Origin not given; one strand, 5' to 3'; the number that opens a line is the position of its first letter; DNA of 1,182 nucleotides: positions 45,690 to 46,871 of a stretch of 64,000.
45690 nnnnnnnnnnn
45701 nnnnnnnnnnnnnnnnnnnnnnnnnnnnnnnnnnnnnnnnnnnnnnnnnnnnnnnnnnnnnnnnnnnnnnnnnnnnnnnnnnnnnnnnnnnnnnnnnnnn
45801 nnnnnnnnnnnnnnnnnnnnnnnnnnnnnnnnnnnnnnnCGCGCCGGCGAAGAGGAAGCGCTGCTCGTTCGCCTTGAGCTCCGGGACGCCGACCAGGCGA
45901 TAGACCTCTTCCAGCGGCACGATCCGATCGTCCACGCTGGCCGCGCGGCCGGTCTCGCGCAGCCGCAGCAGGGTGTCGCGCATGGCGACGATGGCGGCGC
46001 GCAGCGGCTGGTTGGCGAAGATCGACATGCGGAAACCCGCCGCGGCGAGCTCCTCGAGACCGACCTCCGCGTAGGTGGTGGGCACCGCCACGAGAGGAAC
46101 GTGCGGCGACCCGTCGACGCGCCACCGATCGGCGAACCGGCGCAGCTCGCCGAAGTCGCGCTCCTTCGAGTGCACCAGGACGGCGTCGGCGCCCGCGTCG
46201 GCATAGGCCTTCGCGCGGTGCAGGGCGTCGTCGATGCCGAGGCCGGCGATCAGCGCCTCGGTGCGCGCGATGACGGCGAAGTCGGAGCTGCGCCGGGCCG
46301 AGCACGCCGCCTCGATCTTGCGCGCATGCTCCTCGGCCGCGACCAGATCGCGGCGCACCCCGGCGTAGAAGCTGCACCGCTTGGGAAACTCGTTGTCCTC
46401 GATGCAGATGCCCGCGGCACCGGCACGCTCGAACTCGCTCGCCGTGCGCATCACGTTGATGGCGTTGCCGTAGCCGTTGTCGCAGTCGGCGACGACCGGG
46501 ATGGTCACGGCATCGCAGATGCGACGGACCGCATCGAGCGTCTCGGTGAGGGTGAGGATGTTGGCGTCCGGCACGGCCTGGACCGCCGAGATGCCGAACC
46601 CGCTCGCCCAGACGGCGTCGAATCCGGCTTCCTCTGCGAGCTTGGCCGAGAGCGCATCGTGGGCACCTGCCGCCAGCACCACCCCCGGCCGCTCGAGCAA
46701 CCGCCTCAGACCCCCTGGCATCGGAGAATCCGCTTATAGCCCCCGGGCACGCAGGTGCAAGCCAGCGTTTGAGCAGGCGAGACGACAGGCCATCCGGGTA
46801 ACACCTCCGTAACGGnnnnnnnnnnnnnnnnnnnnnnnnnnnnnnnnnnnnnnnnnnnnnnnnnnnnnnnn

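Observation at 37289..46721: AEP phosphonate core coupled to CDP-alcohol transferase: candidate bacterial phosphonolipid pathway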

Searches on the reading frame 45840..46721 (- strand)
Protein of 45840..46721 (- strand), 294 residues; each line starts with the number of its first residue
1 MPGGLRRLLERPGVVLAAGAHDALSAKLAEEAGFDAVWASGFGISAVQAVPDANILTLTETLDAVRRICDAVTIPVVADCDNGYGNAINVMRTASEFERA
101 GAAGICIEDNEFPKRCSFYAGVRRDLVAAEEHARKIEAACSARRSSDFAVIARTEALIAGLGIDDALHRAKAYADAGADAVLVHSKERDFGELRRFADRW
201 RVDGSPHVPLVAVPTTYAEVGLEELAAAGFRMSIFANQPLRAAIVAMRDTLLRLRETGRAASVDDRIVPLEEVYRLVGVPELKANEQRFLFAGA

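Call 54: search_solved_structures(query=window:45840-46721:-, max_evalue=1e-30, show_alignments=5)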
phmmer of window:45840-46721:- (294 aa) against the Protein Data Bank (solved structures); distinct sequences matched with E-value up to 1e-30: 13.
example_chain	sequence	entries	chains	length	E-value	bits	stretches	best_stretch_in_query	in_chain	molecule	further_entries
5unc_A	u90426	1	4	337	1e-78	267.7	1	4-293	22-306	PHOSPHOENOLPYRUVATE PHOSPHOMUTASE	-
2dua_A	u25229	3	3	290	6e-66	225.9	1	5-290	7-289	Phosphonopyruvate hydrolase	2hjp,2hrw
1m1b_A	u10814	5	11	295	1.2e-58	202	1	6-290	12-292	PHOSPHOENOLPYRUVATE PHOSPHOMUTASE | PROTEIN (PHOSPHOENOLPYRUVATE MUTASE)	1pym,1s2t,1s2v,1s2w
1s2u_A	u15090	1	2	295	1.5e-57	198.3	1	6-290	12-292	Phosphoenolpyruvate phosphomutase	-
1zlp_A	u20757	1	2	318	1.7e-37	132.6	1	5-276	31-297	petal death protein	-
4iqd_A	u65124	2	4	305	4.3e-37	131.3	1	5-278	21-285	Carboxyvinyl-carboxyphosphonate phosphorylmutase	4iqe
1mum_A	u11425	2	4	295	9e-35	123.7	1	6-278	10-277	2-methylisocitrate lyase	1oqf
1o5q_A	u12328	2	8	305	3e-34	122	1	6-278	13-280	Probable methylisocitrate lyase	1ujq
1xg3_A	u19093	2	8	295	1.9e-33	119.3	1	6-278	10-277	Probable methylisocitrate lyase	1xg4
3lye_A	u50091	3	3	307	2.8e-33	118.8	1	5-278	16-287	Oxaloacetate acetyl hydrolase | Oxaloacetate acetylhydrolase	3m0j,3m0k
3fa3_A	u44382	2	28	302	5e-32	114.7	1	4-281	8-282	2,3-dimethylmalate lyase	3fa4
3eoo_A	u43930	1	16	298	2.8e-31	112.2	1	17-258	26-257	Methylisocitrate lyase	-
3b8i_A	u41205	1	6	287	3.3e-31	112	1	6-260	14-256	PA4872 oxaloacetate decarboxylase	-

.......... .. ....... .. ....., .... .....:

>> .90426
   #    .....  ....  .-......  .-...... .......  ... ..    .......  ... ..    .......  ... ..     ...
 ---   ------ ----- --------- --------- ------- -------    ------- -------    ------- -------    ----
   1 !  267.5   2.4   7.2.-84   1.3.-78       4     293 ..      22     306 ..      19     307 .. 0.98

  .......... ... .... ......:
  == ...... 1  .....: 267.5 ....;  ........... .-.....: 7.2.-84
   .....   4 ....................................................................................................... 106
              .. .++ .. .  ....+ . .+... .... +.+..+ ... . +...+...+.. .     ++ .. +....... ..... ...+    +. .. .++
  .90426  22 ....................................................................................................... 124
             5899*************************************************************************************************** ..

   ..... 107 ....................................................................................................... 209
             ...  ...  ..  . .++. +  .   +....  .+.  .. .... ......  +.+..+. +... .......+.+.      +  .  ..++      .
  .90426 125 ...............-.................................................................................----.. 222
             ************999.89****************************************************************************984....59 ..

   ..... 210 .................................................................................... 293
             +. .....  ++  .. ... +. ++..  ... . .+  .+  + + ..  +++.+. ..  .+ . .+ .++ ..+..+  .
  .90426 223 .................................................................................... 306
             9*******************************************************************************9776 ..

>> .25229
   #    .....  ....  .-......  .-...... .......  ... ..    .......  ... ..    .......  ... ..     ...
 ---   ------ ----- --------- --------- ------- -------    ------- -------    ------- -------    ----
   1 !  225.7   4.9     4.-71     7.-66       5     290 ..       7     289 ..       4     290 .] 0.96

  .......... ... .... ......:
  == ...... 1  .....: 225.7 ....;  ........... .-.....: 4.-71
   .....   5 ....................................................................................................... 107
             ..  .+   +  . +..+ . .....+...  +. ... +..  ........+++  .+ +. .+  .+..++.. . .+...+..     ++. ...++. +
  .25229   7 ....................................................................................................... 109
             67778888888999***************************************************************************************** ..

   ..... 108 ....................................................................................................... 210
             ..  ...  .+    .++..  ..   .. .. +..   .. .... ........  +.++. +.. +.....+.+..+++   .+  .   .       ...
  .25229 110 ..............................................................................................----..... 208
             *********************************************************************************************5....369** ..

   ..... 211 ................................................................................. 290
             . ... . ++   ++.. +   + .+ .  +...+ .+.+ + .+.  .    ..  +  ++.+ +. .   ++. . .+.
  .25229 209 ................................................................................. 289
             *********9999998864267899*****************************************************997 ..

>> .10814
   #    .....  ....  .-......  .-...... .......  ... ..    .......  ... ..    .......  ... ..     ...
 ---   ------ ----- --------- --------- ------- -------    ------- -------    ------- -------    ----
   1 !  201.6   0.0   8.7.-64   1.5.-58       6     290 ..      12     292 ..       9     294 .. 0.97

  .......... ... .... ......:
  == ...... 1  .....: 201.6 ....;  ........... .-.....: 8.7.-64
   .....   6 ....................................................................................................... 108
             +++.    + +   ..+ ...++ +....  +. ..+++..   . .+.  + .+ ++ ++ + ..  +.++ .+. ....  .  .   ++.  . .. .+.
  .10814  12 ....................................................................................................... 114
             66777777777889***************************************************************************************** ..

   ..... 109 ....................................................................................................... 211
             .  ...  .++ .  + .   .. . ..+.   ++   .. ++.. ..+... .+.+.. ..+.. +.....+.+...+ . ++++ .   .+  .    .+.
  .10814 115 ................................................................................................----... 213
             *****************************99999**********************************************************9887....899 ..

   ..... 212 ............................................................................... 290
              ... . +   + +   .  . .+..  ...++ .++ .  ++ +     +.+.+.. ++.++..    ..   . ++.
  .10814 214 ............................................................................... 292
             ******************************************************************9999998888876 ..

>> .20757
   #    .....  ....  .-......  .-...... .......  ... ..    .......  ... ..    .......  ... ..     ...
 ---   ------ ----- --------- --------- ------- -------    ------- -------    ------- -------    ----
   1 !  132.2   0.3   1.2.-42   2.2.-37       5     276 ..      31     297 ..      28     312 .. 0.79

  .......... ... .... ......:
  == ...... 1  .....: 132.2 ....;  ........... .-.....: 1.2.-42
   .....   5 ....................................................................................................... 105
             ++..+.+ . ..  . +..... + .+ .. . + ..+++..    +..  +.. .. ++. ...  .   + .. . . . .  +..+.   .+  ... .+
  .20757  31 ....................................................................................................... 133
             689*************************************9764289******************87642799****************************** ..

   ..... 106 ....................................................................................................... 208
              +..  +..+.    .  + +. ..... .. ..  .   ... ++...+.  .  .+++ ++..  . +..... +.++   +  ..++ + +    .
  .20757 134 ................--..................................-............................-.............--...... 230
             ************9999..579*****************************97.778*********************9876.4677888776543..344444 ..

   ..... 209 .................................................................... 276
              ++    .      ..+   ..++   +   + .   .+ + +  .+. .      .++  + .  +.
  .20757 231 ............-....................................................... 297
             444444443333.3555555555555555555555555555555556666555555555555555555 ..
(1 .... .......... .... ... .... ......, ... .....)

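Call 63: search_protein_representatives(protein=window:45840-46721:-)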
Query: 294 residues. Proteins with E-value up to 0.001 (for the whole library): 10688; up to 1e-10: 5538; up to 1e-30: 1242. The best 150 are listed.
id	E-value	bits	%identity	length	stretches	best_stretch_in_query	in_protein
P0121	7.2e-129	445.4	80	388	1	5-280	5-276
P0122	2.9e-114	397.5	82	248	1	66-294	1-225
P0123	1.5e-99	349.3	60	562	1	5-293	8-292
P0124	4.6e-98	344.4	60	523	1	4-293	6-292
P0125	1.3e-95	336.3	84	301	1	5-198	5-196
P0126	4.6e-92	324.7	60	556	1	6-293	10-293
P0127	6.1e-91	321.0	58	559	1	4-290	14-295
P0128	2.1e-89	316.0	57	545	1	6-290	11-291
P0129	3.3e-89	315.3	59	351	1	4-290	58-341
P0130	1.8e-85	303.1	54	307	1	4-290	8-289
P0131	4.0e-84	298.7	54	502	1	5-290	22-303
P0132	1.0e-82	294.1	55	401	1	5-290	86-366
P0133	2.5e-81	289.5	55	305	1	5-284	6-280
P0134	2.4e-80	286.3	52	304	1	5-288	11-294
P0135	2.8e-79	282.8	92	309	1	1-146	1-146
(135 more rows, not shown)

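Call 70: find_related_loci(query=A2, collection=metagenome_contigs, flank=10000)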
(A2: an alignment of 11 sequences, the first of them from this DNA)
Query A2 (294 aa) in metagenome_contigs; peptide patterns used: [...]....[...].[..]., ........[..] (x = any residue, [..] = any of these).
600 stretches matched a pattern (row limit reached: there are more); 591 encode a relative of the query (tblastn E <= 1e-3); the best 80 are kept; 80 distinct loci.
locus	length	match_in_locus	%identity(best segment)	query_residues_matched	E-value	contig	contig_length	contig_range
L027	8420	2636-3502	81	1-293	8e-154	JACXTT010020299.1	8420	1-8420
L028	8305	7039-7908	81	1-294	4e-154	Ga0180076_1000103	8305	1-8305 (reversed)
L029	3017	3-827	80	15-293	1e-153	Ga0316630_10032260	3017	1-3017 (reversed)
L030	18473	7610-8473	81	3-293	7e-146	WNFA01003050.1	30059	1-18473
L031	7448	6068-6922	81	6-293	8e-146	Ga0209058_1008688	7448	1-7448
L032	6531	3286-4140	81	6-293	5e-146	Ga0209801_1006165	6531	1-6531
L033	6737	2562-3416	81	6-293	6e-146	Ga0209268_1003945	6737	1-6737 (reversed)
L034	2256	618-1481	80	3-293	8e-154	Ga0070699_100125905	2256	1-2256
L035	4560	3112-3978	77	1-293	2e-146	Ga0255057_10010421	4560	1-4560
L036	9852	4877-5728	78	6-293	2e-142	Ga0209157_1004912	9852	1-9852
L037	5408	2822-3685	79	3-293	8e-143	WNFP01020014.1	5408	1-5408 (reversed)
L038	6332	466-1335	80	1-294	5e-141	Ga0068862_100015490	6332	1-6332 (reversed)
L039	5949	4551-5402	79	6-293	1e-140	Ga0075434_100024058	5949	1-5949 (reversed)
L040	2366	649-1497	77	7-293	2e-148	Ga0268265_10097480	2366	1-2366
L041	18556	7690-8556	80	1-293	7e-140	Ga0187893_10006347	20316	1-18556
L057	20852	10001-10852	66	5-293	1e-116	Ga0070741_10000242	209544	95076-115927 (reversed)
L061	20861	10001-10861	63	5-294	8e-114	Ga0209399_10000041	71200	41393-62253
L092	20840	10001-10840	65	8-293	4e-105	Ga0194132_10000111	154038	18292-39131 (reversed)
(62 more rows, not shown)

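Call 77: search_protein_families(library=pfam, proteins=[L061:6539-7606:-, L061:8250-9131:+, L061:9140-9874:-, L061:9974-11647:+, L061:11757-12248:+, L061:12011-12748:+, L061:13020-13754:+, L061:13732-14379:+, L061:14195-15322:+, L061:15377-16363:+], max_evalue=0.0001)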
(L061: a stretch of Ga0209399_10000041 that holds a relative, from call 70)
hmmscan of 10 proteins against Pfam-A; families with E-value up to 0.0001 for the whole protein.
L061:6539-7606:- (355 aa): 1 family
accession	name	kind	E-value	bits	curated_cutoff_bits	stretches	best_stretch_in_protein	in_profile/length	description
PF00582.32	Usp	-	3.5e-59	199.8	24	2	196-336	3-141/141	Universal stress protein family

L061:8250-9131:+ (293 aa): 1 family
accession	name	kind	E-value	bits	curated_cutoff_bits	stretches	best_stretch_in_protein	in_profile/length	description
PF04468.17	PSP1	-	5.1e-27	94.5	27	1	117-202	1-86/86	PSP1 C-terminal conserved region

L061:9140-9874:- (244 aa): 3 families
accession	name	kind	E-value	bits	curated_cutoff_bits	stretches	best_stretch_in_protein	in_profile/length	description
PF13561.12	adh_short_C2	-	8e-53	179.9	27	1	12-242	3-235/236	Enoyl-(Acyl carrier protein) reductase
PF00106.31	adh_short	-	9.4e-43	146.4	26.6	1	5-193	2-187/195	short chain dehydrogenase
PF08659.16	KR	-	5.4e-13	49.7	22.6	1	4-124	1-124/180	KR domain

L061:9974-11647:+ (557 aa): 5 families
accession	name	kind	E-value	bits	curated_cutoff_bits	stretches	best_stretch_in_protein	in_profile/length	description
PF13714.12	PEP_mutase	-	5.3e-59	200.1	31.5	1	10-253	1-236/240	Phosphoenolpyruvate phosphomutase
PF12804.13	NTP_transf_3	-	8.8e-09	36.2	27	1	319-421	14-124/160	MobA-like NTP transferase domain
PF00463.27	ICL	-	3.8e-08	32.8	26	1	80-165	150-236/526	Isocitrate lyase family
PF00483.29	NTP_transferase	-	1.4e-06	28.6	21.2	0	301-364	2-66/245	Nucleotidyl transferase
PF01128.25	IspD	-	3.6e-05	24.1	27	1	299-350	1-50/221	2-C-methyl-D-erythritol 4-phosphate cytidylyltransferase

L061:11757-12248:+ (163 aa): 0 families

L061:12011-12748:+ (245 aa): 0 families

L061:13020-13754:+ (244 aa): 1 family
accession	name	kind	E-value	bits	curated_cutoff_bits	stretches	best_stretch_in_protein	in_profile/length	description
PF01066.26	CDP-OH_P_transf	-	2.8e-10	41.2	22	1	41-191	6-135/152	CDP-alcohol phosphatidyltransferase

L061:13732-14379:+ (215 aa): 0 families

L061:14195-15322:+ (375 aa): 1 family
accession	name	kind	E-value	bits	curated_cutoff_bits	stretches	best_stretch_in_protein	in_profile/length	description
PF00348.22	polyprenyl_synt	-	1.2e-55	188.9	27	1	110-351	3-235/251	Polyprenyl synthetase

L061:15377-16363:+ (328 aa): 8 families
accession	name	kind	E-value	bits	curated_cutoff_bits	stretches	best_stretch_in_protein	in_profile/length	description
PF01370.27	Epimerase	-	5.5e-34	118.1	20.9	1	3-229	1-240/240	NAD dependent epimerase/dehydratase family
PF01073.25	3Beta_HSD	-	2.2e-22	79.9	22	1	4-154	1-159/280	3-beta hydroxysteroid dehydrogenase/isomerase family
PF13460.12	NAD_binding_10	-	3.8e-19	69.7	27.2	1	7-169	1-145/184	NAD(P)H-binding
PF16363.11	GDP_Man_Dehyd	-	1.3e-18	68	27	1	4-181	1-194/332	GDP-mannose 4,6 dehydratase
PF07993.18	NAD_binding_4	-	3.2e-17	63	20.1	1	63-185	87-227/258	Male sterility protein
PF05368.20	NmrA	-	3.3e-13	50.3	27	1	4-113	6-107/298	NmrA-like family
PF02719.21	Polysacc_synt_2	-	9.6e-09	35.3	20.2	1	4-114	2-129/293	Polysaccharide biosynthesis protein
PF04321.23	RmlD_sub_bind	-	3.1e-07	30.2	27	1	1-113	1-101/287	RmlD substrate binding domain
